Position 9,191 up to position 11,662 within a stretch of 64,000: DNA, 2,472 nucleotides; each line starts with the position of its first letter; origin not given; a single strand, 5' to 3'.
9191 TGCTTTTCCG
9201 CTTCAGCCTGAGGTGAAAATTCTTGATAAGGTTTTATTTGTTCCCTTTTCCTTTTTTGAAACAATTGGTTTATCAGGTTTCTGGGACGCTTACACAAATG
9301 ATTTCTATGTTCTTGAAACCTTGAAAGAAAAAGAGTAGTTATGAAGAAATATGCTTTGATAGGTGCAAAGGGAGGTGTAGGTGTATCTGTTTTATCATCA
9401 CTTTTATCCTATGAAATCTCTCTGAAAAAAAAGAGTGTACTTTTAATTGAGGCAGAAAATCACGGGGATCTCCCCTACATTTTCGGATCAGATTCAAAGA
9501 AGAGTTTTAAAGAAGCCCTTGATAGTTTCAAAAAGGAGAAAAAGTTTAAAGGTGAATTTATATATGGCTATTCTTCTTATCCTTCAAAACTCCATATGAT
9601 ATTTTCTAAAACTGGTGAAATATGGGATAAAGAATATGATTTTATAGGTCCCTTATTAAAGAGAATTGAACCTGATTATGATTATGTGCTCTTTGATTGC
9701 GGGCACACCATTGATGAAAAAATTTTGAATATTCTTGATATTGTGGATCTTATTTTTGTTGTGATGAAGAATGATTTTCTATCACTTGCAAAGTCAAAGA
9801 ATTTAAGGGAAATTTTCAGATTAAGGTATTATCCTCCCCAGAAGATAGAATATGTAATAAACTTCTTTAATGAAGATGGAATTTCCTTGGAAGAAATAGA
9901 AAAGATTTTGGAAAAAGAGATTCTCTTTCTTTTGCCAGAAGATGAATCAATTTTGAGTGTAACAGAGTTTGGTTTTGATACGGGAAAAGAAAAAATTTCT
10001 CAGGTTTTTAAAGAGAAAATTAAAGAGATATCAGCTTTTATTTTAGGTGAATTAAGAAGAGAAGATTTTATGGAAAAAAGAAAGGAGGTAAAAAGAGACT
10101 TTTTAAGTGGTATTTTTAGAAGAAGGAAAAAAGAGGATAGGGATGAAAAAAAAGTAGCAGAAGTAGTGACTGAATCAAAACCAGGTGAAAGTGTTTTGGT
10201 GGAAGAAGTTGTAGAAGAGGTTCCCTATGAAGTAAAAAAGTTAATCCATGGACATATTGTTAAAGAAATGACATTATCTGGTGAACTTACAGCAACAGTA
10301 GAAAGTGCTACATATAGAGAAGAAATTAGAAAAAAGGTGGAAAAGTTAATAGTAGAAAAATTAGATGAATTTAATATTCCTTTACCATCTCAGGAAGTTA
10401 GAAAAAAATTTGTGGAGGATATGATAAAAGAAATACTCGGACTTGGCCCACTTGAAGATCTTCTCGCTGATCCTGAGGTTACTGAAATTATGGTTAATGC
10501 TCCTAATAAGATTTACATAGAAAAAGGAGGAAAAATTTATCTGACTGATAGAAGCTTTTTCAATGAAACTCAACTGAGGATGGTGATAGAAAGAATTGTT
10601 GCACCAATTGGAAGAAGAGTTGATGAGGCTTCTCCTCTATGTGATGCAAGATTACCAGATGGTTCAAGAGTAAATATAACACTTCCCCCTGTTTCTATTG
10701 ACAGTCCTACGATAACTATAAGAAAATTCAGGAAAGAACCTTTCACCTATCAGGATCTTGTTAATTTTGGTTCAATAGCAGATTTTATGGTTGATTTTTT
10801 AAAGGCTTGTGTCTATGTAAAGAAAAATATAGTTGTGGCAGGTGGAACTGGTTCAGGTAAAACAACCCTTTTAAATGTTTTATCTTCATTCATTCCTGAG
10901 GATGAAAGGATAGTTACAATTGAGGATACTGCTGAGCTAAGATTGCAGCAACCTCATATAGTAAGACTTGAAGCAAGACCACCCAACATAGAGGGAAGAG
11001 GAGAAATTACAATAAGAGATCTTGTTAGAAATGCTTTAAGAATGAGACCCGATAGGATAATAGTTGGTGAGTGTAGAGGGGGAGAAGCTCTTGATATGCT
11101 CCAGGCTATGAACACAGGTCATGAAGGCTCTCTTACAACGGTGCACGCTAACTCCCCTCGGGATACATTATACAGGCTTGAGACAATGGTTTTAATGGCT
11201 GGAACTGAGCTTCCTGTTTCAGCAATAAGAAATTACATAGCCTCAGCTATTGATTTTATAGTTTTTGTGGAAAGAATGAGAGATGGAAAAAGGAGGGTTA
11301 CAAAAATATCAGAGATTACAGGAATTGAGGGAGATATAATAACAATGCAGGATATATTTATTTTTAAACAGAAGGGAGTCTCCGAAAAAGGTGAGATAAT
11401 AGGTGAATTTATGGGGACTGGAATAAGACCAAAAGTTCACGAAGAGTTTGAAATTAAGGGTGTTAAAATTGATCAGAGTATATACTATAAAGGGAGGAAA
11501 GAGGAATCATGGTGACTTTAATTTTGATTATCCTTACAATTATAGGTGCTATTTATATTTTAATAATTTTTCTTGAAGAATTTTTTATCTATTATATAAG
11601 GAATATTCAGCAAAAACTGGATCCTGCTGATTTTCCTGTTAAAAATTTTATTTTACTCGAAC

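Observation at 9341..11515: CpaE-like pseudo-ATPase fused to CpaF/TadA motor ATPase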

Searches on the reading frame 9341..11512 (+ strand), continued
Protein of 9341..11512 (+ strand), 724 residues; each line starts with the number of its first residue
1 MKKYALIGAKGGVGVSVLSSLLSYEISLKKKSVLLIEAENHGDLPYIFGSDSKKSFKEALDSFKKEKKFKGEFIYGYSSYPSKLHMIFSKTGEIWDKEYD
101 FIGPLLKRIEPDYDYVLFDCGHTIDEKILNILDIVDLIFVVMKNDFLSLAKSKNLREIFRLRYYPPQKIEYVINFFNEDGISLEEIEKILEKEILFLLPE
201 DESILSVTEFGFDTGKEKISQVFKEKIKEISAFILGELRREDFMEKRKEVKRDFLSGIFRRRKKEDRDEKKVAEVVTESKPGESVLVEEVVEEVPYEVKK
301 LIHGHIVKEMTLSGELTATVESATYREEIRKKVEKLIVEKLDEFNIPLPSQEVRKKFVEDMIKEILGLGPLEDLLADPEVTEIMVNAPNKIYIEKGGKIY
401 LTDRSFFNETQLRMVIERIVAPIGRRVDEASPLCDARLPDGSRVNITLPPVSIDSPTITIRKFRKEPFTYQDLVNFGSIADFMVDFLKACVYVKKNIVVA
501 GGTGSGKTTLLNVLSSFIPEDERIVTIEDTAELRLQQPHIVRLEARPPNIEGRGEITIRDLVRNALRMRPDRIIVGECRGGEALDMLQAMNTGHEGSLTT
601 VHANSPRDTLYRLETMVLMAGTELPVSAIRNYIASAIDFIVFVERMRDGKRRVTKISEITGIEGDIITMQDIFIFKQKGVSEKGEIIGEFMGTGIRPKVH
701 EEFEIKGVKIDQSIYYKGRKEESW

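Call 67: find_encoding_contigs(protein=P0004, flank=10000, max_places=2)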
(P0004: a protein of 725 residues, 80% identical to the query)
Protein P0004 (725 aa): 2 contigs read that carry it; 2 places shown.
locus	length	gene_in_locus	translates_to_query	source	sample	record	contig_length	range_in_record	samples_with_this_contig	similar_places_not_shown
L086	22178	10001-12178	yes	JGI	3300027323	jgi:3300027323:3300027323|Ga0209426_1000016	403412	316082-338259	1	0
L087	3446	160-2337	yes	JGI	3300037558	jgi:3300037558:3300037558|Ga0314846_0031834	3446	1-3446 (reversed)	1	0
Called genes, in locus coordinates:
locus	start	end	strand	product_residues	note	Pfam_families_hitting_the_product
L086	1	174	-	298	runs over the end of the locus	PF02899:Phage_int_SAM_1, PF13495:Phage_int_SAM_4, PF00589:Phage_integrase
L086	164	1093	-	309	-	PF02401:LYTB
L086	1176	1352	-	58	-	PF13412:HTH_24 (weak)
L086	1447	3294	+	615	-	PF00082:Peptidase_S8, PF00404:Dockerin_1 (weak)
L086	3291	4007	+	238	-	PF00963:Cohesin (weak)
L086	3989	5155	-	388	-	PF13439:Glyco_transf_4, PF20706:GT4-conflict (weak), PF00534:Glycos_transf_1, PF13692:Glyco_trans_1_4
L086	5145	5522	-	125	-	PF00861:Ribosomal_L18p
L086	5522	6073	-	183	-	PF00347:Ribosomal_L6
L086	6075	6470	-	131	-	PF00410:Ribosomal_S8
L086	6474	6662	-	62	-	PF00253:Ribosomal_S14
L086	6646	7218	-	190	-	PF00281:Ribosomal_L5, PF00673:Ribosomal_L5_C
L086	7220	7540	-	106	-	PF00467:KOW, PF22682:Ribosomal_uL24m-like (weak), PF23287:KOW7_SPT5 (faint), PF17136:ribosomal_L24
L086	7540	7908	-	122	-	PF00238:Ribosomal_L14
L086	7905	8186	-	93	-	PF00366:Ribosomal_S17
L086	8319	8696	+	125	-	PF13620:CarboxypepD_reg (weak), PF13715:CarbopepD_reg_2 (weak)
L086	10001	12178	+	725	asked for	PF00005:ABC_tran (faint), PF01656:CbiA (weak), PF06564:CBP_BcsQ (faint), PF13614:AAA_31, PF00437:T2SSE, PF27713:UCP018868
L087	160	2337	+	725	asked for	PF00005:ABC_tran (faint), PF01656:CbiA (weak), PF06564:CBP_BcsQ (faint), PF13614:AAA_31, PF00437:T2SSE, PF27713:UCP018868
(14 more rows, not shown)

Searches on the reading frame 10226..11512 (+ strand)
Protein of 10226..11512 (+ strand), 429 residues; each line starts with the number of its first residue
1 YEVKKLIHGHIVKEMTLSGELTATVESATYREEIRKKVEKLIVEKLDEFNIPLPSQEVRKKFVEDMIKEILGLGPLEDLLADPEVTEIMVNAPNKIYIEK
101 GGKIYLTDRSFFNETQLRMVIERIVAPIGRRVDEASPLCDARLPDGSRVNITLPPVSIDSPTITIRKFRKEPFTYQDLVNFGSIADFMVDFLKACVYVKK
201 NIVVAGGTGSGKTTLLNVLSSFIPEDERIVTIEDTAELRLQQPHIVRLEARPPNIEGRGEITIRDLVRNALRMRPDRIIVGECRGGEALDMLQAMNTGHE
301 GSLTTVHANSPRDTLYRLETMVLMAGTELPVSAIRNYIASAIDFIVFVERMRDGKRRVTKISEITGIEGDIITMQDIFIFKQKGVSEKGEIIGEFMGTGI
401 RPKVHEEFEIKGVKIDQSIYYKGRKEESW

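Call 31: search_dna_similar(query=window:10226-11512:+, collection=plasmids, mode=protein, max_rows=15)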
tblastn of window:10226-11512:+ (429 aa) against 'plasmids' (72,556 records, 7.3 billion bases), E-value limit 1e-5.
The search stops at 5000 records and this limit was reached: more records match than are counted here, and every count below describes the 5000 best-scoring records only.
Records with a match: at least 5000; places in all: 5782; records where one place covers at least 80% of the query: 742.
Best place of each record, by identity: <60% 5000.
By first word of the organism name: Escherichia 750; Rhizobium 427; Bacillus 323; Agrobacterium 303; Campylobacter 286; Xanthomonas 210; Sinorhizobium 158; Ralstonia 152; Klebsiella 148; Pseudomonas 138; and 262 more.
By predicted mobility (MOB-suite, as given by PLSDB): conjugative 3128; non-mobilizable 1199; mobilizable 673.
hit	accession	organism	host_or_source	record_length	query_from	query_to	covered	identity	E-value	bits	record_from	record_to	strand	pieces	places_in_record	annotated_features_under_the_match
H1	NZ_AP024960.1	Paraburkholderia terrae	-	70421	2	420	98%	53.0%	7e-142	454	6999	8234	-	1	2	CpaF family protein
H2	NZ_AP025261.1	Paraburkholderia terrae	-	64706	2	425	99%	52.1%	5e-141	452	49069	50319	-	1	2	CpaF family protein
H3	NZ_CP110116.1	Arthrobacter sp. YA7-1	Solanum lycopersicum,Tomato (Solanum ...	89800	23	429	95%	54.3%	3e-137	441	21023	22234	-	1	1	CpaF family protein | type II secretion system F family protein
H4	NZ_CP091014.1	Burkholderia cenocepacia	-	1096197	27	420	92%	54.3%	2e-138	444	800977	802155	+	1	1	none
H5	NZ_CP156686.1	Burkholderia stagnalis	Bacterial cells,soils collected in ...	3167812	31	428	93%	53.8%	3e-139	447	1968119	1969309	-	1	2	none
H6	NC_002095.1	Chlorobium limicola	-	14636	10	420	96%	52.1%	3e-133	429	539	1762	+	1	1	CpaF family protein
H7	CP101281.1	Burkholderia sp. FXe9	bacteria,soil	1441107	31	428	93%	53.6%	4e-116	445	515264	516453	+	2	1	none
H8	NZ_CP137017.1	Sinorhizobium fredii GR64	Phaseolus vulgaris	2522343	7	424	97%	51.0%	1e-129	419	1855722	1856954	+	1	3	record has no annotation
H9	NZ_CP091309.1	Burkholderia pyrrocinia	-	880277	27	428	94%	53.0%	9e-138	442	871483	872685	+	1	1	CpaF family protein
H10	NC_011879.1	Pseudarthrobacter chlorophenolicus A6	-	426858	26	420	92%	53.8%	2e-135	436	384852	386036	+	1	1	CpaF family protein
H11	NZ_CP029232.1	Sinorhizobium fredii CCBAU 45436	Glycine max,cell culture,plant root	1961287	7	424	97%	50.7%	2e-129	418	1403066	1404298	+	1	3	record has no annotation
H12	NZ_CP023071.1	Sinorhizobium fredii CCBAU 83666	G.max,nodule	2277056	7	424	97%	50.7%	4e-129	417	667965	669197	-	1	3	record has no annotation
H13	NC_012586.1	Sinorhizobium fredii NGR234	-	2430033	7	424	97%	50.7%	8e-129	417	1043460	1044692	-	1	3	record has no annotation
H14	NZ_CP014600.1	Salipiger sp. CCB-MM3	mangrove soil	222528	1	426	99%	49.8%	4e-133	429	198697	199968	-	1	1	CpaF family protein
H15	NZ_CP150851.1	Burkholderia pyrrocinia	-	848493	31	428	93%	53.0%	1e-137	442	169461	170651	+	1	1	CpaF family protein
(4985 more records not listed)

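Call 32: get_annotated_region(hit=H6, flank=7000)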
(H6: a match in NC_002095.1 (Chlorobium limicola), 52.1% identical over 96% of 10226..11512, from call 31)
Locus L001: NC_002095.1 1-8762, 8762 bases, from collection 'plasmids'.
description: Chlorobium limicola plasmid pCL1, complete sequence
organism: Chlorobium limicola (NCBI taxid 1092)
taxonomy: Bacteria; Chlorobiota; Chlorobiia; Chlorobiales; Chlorobiaceae; Chlorobium; Chlorobium limicola
host: -; source: -; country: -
typing (MOB-suite, as given by PLSDB): non-mobilizable
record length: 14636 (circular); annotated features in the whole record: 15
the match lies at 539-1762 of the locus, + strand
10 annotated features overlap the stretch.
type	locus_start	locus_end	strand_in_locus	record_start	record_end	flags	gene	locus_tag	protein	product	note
CDS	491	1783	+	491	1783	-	-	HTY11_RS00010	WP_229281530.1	CpaF family protein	-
CDS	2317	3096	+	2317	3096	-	-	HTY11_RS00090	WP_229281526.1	type II secretion system F family protein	-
CDS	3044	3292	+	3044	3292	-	-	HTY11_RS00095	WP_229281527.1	hypothetical protein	-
CDS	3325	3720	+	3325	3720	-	-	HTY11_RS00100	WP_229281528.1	type II secretion system F family protein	-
CDS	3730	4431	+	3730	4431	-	-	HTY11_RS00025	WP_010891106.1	A24 family peptidase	-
CDS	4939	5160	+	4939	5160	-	-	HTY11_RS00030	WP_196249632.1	AbrB/MazE/SpoVT family DNA-binding domain-containing protein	-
CDS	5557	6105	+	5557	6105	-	-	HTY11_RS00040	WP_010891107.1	tyrosine-type recombinase/integrase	GO:0015074 - DNA integration [Evidence IEA]; GO:0006310 - DNA recombination [Evidence IEA]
CDS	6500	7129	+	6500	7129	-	parA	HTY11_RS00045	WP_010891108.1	ParA family partition ATPase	-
CDS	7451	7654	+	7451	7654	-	-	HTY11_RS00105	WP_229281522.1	hypothetical protein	-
CDS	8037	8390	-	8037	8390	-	-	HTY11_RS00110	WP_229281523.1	hypothetical protein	-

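Call 33: get_annotated_region(hit=H1, flank=6000)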
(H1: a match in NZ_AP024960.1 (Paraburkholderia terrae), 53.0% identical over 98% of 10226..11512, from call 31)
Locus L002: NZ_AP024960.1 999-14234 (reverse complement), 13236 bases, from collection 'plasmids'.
description: Paraburkholderia terrae strain KU-64 plasmid pPT70, complete sequence
organism: Paraburkholderia terrae (NCBI taxid 311230)
taxonomy: Bacteria; Pseudomonadota; Betaproteobacteria; Burkholderiales; Burkholderiaceae; Paraburkholderia; Paraburkholderia terrae
host: -; source: -; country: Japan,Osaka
typing (MOB-suite, as given by PLSDB): non-mobilizable
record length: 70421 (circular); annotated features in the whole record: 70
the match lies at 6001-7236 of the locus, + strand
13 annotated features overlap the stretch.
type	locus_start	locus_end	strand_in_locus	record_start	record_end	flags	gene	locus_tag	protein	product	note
CDS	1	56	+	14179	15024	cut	cpaB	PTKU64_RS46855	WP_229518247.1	Flp pilus assembly protein CpaB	-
CDS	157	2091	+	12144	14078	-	-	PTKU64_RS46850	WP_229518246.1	type II and III secretion system protein family protein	-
CDS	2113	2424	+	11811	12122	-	-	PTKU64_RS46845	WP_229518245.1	hypothetical protein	-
CDS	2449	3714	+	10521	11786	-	-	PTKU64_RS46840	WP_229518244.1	pilus assembly protein TadG-related protein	-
CDS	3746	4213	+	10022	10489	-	-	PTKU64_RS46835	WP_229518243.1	TadE/TadG family type IV pilus assembly protein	-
CDS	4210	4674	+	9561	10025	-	-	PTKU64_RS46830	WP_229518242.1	TadE/TadG family type IV pilus assembly protein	-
CDS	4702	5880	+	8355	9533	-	-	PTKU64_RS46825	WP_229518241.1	AAA family ATPase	-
CDS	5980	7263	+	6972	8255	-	-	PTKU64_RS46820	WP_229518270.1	CpaF family protein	-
CDS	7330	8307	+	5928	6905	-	-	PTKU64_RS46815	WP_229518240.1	type II secretion system F family protein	-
CDS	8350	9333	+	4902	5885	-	-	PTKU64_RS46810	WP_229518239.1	type II secretion system F family protein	-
CDS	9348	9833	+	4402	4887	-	-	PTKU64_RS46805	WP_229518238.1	MarR family transcriptional regulator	GO:0006355 - regulation of DNA-templated transcription [Evidence IEA]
CDS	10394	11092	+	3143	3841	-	-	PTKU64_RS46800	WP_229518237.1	isoprenylcysteine carboxylmethyltransferase family protein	GO:0006481 - C-terminal protein methylation [Evidence IEA]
CDS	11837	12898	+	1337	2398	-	-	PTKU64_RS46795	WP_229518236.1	acyltransferase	-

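Call 34: get_annotated_region(hit=H14, flank=4000)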
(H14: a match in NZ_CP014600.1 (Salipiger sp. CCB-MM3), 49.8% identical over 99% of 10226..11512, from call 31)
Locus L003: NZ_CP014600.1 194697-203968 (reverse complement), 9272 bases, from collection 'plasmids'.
description: Salipiger sp. CCB-MM3 plasmid unnamed4, complete sequence
organism: Salipiger sp. CCB-MM3 (NCBI taxid 1792508)
taxonomy: Bacteria; Pseudomonadota; Alphaproteobacteria; Rhodobacterales; Roseobacteraceae; Salipiger; Salipiger sp. CCB-MM3
host: -; source: mangrove soil; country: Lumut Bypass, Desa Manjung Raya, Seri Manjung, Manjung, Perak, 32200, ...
typing (MOB-suite, as given by PLSDB): non-mobilizable; replicon rep_cluster_378
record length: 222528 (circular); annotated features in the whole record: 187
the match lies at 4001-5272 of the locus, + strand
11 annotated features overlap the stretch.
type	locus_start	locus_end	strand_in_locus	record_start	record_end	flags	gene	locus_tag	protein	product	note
CDS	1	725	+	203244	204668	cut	-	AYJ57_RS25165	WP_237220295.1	type II and III secretion system protein family protein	-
CDS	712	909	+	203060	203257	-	-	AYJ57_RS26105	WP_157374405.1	hypothetical protein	-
CDS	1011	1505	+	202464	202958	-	-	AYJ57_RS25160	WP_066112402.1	TadE/TadG family type IV pilus assembly protein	-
CDS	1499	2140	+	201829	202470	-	-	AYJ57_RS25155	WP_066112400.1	TadE/TadG family type IV pilus assembly protein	-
CDS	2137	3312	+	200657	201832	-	-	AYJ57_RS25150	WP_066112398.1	hypothetical protein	-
CDS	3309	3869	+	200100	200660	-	-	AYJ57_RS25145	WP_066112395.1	L,D-transpeptidase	GO:0018104 - peptidoglycan-protein cross-linking [Evidence IEA]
CDS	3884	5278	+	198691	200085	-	-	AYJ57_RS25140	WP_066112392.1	CpaF family protein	-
CDS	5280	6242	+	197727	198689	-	-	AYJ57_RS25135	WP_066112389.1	type II secretion system F family protein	-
CDS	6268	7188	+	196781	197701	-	-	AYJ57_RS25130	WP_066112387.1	type II secretion system F family protein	-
CDS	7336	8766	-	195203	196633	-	-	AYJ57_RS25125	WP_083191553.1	hypothetical protein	-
CDS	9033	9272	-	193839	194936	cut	-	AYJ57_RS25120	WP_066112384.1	cache domain-containing protein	-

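Call 35: get_annotated_region(hit=H10, flank=4000)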
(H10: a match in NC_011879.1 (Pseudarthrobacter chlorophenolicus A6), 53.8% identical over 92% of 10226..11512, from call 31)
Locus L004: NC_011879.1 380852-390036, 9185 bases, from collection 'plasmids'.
description: Pseudarthrobacter chlorophenolicus A6 plasmid pACHL01, complete sequence
organism: Pseudarthrobacter chlorophenolicus A6 (NCBI taxid 452863)
taxonomy: Bacteria; Actinomycetota; Actinomycetes; Micrococcales; Micrococcaceae; Pseudarthrobacter; Pseudarthrobacter chlorophenolicus; Pseudarthrobacter chlorophenolicus A6
host: -; source: -; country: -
typing (MOB-suite, as given by PLSDB): non-mobilizable
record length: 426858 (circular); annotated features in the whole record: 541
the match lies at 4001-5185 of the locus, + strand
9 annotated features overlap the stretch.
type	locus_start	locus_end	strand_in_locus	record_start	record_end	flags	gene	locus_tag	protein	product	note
CDS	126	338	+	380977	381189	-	-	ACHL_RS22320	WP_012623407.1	Flp family type IVb pilin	-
CDS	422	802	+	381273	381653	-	-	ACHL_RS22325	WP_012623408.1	TadE/TadG family type IV pilus assembly protein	-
CDS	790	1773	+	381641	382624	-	-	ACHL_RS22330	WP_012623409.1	pilus assembly protein TadG-related protein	-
CDS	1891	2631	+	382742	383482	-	-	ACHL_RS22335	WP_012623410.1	RcpC/CpaB family pilus assembly protein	-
CDS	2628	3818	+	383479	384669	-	-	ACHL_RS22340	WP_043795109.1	AAA family ATPase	-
CDS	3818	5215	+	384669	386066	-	-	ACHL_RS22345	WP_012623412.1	CpaF family protein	-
CDS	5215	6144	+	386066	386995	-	-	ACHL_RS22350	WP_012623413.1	type II secretion system F family protein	-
CDS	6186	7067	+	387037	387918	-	-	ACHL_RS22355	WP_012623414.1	type II secretion system F family protein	-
CDS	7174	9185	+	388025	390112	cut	-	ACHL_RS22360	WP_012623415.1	hypothetical protein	-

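Call 65: search_solved_structures(query=window:10226-11512:+, max_evalue=1e-20, show_alignments=1)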
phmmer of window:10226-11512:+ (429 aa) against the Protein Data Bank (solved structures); distinct sequences matched with E-value up to 1e-20: 9.
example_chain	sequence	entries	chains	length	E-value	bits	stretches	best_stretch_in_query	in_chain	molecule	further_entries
8rkd_E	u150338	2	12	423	7.7e-127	426.7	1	31-407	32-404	Pilus assembly ATPase CpaF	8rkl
8rjf_A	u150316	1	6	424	7.7e-127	426.7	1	31-407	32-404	Pilus assembly ATPase CpaF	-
9e24_A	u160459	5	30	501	1.3e-126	425.9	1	31-407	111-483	CpaF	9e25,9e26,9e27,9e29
2oap_1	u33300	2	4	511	9e-46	159.7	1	41-368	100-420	Type II secretion system protein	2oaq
2gza_A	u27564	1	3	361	8e-41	143.4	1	172-357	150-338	Type IV secretion system protein VirB11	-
4ii7_A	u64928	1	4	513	1.1e-40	143.1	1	34-378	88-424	FlaI ATPase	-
4ihq_A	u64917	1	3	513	7e-40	140.3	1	34-378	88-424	FlaI ATPase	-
6bge_A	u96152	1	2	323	4.7e-35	124.4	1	78-348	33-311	VirB11-like protein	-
1g6o_A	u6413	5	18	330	4.8e-35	124.4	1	78-348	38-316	CAG-ALPHA | virB11 homolog | Cag-alfa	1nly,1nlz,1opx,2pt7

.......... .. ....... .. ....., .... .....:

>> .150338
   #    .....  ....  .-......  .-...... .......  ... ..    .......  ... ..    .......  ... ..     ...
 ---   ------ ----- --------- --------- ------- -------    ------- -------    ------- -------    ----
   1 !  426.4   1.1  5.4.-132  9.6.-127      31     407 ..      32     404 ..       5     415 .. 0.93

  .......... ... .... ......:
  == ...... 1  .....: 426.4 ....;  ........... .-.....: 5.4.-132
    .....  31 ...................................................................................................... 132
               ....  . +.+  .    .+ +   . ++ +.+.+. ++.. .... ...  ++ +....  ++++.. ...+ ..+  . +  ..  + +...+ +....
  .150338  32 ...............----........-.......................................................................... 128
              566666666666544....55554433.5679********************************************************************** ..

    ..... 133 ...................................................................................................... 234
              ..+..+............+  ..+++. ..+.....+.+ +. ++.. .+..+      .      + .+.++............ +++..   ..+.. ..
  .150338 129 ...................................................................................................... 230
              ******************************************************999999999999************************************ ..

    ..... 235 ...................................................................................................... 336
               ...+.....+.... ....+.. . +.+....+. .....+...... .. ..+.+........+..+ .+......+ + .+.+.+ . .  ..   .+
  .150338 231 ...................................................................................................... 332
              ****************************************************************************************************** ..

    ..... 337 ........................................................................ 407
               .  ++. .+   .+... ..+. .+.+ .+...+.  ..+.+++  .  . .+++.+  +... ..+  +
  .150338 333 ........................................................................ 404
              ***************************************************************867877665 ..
